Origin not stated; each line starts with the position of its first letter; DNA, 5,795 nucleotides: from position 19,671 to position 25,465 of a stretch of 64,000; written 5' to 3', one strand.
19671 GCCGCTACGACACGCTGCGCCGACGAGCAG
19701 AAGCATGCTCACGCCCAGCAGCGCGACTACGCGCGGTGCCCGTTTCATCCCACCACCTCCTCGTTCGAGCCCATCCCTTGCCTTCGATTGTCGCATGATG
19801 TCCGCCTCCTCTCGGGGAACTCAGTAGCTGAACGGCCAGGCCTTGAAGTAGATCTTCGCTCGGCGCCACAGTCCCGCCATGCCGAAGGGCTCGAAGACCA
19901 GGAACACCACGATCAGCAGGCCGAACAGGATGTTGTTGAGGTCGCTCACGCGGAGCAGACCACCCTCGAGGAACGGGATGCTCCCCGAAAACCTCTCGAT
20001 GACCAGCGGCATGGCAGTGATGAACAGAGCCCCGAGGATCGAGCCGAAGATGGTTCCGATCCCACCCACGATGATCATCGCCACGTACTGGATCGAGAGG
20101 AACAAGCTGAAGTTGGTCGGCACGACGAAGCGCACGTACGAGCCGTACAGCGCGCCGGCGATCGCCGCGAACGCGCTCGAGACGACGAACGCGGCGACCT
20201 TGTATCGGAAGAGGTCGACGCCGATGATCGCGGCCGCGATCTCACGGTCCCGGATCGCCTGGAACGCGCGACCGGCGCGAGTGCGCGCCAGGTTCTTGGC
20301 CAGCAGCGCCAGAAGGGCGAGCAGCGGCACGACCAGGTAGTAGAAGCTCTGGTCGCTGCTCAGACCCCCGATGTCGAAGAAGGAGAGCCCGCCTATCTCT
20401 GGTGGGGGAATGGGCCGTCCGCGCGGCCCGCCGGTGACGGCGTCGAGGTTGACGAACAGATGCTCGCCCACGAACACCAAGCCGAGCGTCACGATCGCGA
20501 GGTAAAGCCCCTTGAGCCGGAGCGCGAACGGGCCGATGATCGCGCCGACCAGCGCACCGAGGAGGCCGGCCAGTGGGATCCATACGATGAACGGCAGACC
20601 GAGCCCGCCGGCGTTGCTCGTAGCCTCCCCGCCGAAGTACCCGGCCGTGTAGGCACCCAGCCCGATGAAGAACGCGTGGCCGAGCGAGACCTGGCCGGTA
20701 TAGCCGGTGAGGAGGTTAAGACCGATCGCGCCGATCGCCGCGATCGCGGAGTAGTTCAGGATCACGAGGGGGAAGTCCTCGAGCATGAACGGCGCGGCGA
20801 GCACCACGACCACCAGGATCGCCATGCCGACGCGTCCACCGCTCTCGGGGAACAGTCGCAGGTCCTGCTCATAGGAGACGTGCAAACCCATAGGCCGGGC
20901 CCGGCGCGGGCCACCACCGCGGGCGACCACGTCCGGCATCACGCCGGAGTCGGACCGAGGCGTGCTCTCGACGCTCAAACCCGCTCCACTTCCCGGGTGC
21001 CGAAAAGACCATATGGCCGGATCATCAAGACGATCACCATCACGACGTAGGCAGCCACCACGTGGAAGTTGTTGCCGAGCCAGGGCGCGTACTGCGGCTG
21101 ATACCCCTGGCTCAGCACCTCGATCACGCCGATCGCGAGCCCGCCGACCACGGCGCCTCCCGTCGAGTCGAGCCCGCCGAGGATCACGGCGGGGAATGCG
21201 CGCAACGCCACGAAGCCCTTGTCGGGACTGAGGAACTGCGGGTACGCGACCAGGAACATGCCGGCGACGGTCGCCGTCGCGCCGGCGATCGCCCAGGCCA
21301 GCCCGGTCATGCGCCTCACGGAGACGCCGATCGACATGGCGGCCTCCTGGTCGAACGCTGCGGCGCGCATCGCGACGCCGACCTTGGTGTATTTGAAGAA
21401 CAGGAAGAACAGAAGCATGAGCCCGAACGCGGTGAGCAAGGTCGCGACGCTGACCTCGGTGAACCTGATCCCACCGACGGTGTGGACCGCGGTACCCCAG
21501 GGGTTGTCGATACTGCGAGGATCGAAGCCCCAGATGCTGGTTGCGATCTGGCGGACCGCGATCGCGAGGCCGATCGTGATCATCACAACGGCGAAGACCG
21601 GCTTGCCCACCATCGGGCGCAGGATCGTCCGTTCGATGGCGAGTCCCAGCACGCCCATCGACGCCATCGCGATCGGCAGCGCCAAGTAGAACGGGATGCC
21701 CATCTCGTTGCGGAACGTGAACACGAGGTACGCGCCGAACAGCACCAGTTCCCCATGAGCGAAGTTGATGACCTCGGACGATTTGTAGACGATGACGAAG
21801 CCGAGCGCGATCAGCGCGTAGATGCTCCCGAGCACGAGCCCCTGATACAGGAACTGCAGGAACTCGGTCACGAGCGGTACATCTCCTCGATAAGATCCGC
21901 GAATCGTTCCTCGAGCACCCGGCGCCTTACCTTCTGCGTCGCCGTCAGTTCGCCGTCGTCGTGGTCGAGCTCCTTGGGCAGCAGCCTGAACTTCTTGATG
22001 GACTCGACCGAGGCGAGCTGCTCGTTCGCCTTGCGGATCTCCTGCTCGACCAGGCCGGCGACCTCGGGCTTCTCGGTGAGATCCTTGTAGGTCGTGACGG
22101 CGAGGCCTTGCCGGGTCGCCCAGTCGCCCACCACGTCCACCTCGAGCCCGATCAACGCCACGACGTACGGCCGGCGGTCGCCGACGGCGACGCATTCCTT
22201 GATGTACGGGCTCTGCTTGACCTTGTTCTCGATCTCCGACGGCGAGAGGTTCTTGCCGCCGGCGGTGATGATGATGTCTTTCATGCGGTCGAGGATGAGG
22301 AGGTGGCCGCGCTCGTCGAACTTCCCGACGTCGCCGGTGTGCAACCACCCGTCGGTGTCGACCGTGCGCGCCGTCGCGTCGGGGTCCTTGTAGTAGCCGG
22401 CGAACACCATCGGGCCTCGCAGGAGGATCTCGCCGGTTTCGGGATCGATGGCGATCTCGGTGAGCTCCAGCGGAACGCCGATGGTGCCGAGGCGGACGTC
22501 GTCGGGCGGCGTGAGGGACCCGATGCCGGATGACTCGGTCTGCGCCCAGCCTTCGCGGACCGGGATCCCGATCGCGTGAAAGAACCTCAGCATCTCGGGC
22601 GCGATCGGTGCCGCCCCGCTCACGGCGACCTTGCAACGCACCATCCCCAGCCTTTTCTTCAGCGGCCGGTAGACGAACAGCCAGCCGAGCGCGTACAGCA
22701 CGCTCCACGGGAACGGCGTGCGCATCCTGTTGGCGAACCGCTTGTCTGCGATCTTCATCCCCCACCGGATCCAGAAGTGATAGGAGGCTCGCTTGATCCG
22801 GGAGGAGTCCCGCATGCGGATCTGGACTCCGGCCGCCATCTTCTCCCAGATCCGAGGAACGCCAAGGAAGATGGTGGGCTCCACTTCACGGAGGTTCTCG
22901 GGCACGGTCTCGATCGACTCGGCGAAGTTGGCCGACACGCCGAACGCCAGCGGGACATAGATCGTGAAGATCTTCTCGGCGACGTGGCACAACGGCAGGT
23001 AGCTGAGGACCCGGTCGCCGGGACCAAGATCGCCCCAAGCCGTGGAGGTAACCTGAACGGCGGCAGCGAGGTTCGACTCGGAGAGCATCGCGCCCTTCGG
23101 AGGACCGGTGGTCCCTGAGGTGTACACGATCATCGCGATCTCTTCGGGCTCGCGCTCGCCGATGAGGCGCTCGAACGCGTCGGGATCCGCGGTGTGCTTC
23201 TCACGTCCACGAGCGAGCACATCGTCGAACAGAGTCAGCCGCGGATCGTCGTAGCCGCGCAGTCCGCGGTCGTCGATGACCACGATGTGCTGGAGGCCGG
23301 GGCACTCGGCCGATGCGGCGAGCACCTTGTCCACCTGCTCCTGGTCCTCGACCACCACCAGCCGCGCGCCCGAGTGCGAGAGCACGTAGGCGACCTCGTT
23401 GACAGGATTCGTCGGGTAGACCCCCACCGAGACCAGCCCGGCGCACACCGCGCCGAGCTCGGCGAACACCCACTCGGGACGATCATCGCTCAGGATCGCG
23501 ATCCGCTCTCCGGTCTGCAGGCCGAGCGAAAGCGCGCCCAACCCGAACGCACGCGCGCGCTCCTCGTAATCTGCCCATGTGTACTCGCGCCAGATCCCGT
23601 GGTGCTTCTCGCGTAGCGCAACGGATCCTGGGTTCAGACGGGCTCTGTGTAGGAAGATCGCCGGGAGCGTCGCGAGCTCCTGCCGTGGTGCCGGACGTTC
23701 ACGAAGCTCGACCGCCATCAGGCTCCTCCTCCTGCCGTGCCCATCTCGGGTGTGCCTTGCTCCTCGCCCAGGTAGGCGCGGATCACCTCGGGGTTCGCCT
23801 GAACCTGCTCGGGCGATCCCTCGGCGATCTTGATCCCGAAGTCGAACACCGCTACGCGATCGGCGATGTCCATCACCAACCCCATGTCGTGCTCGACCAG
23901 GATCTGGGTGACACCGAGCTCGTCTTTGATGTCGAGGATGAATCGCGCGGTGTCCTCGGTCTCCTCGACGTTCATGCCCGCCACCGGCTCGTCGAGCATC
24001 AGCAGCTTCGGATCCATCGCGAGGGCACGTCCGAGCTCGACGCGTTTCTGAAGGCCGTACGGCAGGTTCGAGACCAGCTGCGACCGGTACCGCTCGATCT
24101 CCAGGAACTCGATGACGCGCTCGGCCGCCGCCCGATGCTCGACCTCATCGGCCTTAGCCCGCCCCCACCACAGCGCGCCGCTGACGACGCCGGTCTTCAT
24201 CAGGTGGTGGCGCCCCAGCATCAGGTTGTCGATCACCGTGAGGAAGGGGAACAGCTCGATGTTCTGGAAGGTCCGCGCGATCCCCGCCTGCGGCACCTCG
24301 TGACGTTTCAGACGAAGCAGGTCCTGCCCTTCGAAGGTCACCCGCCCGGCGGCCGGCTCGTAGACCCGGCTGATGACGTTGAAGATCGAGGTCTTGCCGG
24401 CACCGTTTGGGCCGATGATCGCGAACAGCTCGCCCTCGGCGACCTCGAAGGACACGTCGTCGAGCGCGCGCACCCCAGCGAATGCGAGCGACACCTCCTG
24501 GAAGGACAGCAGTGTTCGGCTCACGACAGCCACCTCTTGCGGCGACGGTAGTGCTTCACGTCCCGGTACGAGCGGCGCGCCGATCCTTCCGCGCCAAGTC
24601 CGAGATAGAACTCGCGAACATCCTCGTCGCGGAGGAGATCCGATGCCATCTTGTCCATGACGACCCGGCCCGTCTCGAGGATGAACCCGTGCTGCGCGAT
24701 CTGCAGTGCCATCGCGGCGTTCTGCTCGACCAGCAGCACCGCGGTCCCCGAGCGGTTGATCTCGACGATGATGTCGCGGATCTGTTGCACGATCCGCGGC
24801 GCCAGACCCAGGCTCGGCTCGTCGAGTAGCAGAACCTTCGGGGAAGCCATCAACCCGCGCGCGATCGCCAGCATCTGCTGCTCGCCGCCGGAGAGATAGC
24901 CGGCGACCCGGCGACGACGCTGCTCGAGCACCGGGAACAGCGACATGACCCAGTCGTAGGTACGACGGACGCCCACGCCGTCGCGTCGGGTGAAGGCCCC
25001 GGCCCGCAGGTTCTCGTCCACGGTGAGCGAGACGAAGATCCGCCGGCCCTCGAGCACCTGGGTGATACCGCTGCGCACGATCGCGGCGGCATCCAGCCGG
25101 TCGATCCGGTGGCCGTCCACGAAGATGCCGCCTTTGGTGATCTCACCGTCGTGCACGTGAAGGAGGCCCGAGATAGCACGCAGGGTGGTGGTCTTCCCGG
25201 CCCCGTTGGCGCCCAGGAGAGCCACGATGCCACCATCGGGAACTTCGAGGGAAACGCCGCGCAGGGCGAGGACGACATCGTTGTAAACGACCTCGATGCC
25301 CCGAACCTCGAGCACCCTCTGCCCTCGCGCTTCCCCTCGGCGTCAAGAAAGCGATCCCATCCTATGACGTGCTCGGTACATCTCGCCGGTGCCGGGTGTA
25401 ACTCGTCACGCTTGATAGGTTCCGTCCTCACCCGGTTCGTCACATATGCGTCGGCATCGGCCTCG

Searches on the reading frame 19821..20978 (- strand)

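Call 89: search_protein_families(library=pfam, proteins=[window:19821-20978:-], max_evalue=0.001)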
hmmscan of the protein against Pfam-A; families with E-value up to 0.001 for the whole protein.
window:19821-20978:- (385 aa): 1 family
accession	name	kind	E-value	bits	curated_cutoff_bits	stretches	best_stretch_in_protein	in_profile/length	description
PF02653.21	BPD_transp_2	-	9.9e-43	146.6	26.8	1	72-360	4-269/269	Branched-chain amino acid transport system / permease component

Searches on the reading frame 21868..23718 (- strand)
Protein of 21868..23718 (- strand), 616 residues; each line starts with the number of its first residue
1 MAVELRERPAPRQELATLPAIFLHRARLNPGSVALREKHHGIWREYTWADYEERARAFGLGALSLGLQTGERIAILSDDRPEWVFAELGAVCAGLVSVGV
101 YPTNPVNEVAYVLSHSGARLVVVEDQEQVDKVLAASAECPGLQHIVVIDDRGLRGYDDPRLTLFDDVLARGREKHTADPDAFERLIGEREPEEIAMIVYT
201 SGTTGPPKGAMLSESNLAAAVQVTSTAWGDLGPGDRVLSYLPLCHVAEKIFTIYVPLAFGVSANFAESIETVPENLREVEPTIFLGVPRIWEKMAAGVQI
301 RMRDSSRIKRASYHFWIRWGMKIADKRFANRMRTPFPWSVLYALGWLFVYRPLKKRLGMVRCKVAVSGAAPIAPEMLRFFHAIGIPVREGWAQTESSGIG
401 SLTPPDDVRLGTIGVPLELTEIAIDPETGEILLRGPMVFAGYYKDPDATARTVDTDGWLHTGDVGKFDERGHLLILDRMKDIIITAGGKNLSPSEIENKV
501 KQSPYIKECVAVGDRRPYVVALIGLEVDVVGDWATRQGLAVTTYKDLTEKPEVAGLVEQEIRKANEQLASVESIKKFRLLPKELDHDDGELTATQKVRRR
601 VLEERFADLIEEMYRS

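Call 89: search_protein_families(library=pfam, proteins=[window:21868-23718:-], max_evalue=0.001)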
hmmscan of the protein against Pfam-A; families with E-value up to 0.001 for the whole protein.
window:21868-23718:- (616 aa): 2 families
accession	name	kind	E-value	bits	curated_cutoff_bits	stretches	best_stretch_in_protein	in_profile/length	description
PF00501.34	AMP-binding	-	5.5e-71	239.8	29.9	1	24-443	3-384/384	AMP-binding enzyme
PF23562.2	AMP-binding_C_3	-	1.9e-14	54.6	20.8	1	481-615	2-121/124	AMP-binding enzyme C-terminal domain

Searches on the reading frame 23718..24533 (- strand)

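Call 89: search_protein_families(library=pfam, proteins=[window:23718-24533:-], max_evalue=0.001)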
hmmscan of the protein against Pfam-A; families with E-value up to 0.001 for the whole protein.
window:23718-24533:- (271 aa): 4 families
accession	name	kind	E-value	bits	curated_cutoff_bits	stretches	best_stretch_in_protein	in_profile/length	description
PF00005.33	ABC_tran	-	4.2e-31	108.8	25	1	24-185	1-137/137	ABC transporter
PF12399.14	BCA_ABC_TP_C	-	4.2e-13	49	25.5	1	235-258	2-25/27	Branched-chain amino acid ATP-binding cassette transporter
PF13476.12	AAA_23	-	3.9e-06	28.1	27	1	19-54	5-39/201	AAA domain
PF13304.12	AAA_21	-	2.3e-05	25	27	0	36-57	1-22/304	AAA domain, putative AbiEii toxin, Type IV TA system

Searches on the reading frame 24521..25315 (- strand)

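Call 89: search_protein_families(library=pfam, proteins=[window:24521-25315:-], max_evalue=0.001)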
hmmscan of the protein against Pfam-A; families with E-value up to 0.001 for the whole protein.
window:24521-25315:- (264 aa): 4 families
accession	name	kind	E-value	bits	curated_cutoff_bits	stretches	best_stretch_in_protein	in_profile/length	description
PF00005.33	ABC_tran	-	2.3e-27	96.7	25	1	18-168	1-136/137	ABC transporter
PF13304.12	AAA_21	-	1.5e-13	51.9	27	2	30-104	1-83/304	AAA domain, putative AbiEii toxin, Type IV TA system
PF13476.12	AAA_23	-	0.00042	21.4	27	1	22-53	14-44/201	AAA domain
PF25199.1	nSTAND_NTPase5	-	0.00076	19.8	34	0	28-55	41-67/145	Novel STAND NTPase 5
